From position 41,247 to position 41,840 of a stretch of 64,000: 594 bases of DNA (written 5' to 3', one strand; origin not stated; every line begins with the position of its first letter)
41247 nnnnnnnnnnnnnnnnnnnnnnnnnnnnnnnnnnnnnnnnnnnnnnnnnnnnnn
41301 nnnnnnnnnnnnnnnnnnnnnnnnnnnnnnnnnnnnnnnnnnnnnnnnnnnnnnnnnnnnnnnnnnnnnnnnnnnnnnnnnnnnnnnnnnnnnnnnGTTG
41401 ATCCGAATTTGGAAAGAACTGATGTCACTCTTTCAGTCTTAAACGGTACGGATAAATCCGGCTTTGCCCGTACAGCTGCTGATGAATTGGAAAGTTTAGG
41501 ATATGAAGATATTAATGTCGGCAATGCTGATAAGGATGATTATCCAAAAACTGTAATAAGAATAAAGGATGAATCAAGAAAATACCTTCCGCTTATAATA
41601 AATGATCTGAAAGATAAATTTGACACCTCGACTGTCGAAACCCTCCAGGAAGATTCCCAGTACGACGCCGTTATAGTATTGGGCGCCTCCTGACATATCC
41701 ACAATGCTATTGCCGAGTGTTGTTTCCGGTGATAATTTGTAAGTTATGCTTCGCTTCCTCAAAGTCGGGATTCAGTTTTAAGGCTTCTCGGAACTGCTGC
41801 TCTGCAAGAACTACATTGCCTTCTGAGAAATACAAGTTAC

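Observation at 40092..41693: PilM/FtsA-like actin-fold domain fused through a TM helix to an extracytoplasmic LytR_C domain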

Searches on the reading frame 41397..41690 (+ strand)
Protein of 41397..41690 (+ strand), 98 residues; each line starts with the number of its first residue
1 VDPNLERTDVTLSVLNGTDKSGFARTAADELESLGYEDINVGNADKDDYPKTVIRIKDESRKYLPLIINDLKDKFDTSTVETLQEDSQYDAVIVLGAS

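Call 46: search_solved_structures(query=A3, max_evalue=10)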
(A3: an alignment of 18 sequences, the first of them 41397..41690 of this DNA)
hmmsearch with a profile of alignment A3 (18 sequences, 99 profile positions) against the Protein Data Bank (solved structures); distinct sequences matched with E-value up to 10: 6.
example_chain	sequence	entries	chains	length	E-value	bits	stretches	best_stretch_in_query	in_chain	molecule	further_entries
3cmu_A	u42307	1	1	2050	0.0006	23.2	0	54-95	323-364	Protein recA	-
2m5y_A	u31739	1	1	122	0.0041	20.5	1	12-56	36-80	Putative tuberculin related peptide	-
3cmt_A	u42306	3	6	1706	0.0099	19.3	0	54-95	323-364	Protein recA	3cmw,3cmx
6q10_A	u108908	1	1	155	0.015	18.7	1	9-45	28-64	MymaA.19257.a.B3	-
3cmv_A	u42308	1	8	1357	0.11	16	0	54-95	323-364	Protein recA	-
7qpr_A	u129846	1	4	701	0.93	12.9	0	27-82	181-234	ACT domain protein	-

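Call 52: predict_structure(alignment_id=A3)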
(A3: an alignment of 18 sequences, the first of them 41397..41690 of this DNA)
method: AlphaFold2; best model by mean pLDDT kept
length: 98 residues; sequences in the alignment: 18
mean_pLDDT: 93.1   pTM: 0.85
mean pLDDT of the five models: 93.1, 92.1, 91.0, 90.4, 90.3
residues with pLDDT >= 90: 81; 70-90: 16; 50-70: 1; < 50: 0
segments of 3 or more residues with pLDDT < 50: none
pLDDT, mean of each block of 10 residues (from residue 1): 86 95 94 96 91 96 95 92 96 92
secondary structure, 60 per line:
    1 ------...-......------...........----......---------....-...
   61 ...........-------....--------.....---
elements in order: E11-16 H23-33 E38-43 E53-56 H58-71 E79-82 E91-95

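Call 56: fold_search(model_id=the predicted structure, library=pdb)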
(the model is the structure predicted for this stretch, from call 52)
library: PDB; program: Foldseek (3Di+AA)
matches with E <= 10: 560; with E <= 0.001: 2
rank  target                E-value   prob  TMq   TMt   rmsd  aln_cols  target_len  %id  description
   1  6q10                  2.3e-04  1.00  0.72  0.49   2.8        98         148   18  Crystal structure of the soluble domain (residues 71-217) of a conserved hypothetical secreted protein (Rv2700 ortholog) (released 2019-08-14)
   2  2m5y_MODEL_1_A        8.3e-04  1.00  0.56  0.47   6.7       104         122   21  Solution Structure of the C-terminal domain of RV0431 (released 2014-02-26)
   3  3rof_A                4.6e-01  0.09  0.24  0.17  11.3        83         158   17  Crystal Structure of the S. aureus Protein Tyrosine Phosphatase PtpA (released 2011-09-07)
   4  2pe3_D                5.3e-01  0.09  0.28  0.12  10.7       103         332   11  Crystal structure of Frv operon protein FRVX (PH1821)from pyrococcus horikoshii OT3 (released 2007-10-02)
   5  3pkz_G                6.0e-01  0.11  0.28  0.24  11.8        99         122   12  Structural basis for catalytic activation of a serine recombinase (released 2011-06-15)
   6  5c31_C                6.0e-01  0.09  0.26  0.22  12.2        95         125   15  Constitutively active Sin recombinase catalytic domain reveals two rotational intermediates (released 2016-12-21)
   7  5c35_B                7.3e-01  0.08  0.26  0.22  13.8        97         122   13  Constitutively active Sin recombinase cataltyic domain - T77II100T/Q115R (released 2016-12-21)
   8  5c32_B                7.8e-01  0.08  0.26  0.21  13.1       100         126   12  Constitutively active Sin recombinase cataltyic domain - I100T (released 2016-12-21)
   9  5k51_B                8.3e-01  0.08  0.28  0.19  14.3       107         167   15  Trypanosome brucei Hypoxanthine-guanine phosphoribosyltranferase in complex with a 9-[5-(phosphonoheptyl]hypoxanthine (released 2016-11-09)
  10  8f2n_E                9.4e-01  0.07  0.28  0.10  12.7       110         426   11  Phi-29 partially-expanded fiberless prohead (released 2023-11-15)
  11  3to5                  1.0e+00  0.20  0.32  0.26   9.8        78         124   19  High resolution structure of CheY3 from Vibrio cholerae (released 2012-09-12)
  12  5c34_B                1.0e+00  0.07  0.25  0.22  12.9        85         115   14  Constitutively active Sin recombinase cataltyic domain - I100T/Q115R (released 2016-12-21)
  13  5kap_A                1.1e+00  0.03  0.18  0.13  13.0        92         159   21  Trypanosome brucei Hypoxanthine-guanine phosphoribosyltranferase in complex with a 9-(4-(phosphonobutil)hypoxanthine (released 2016-11-09)
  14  8slh                  1.1e+00  0.09  0.28  0.09  11.7        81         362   17  Crystal Structure of Glycine tRNA ligase from Mycobacterium thermoresistibile (AMP bound, hexagonal form) (released 2023-05-03)
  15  5c34_C                1.1e+00  0.08  0.26  0.22  11.9        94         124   13  Constitutively active Sin recombinase cataltyic domain - I100T/Q115R (released 2016-12-21)
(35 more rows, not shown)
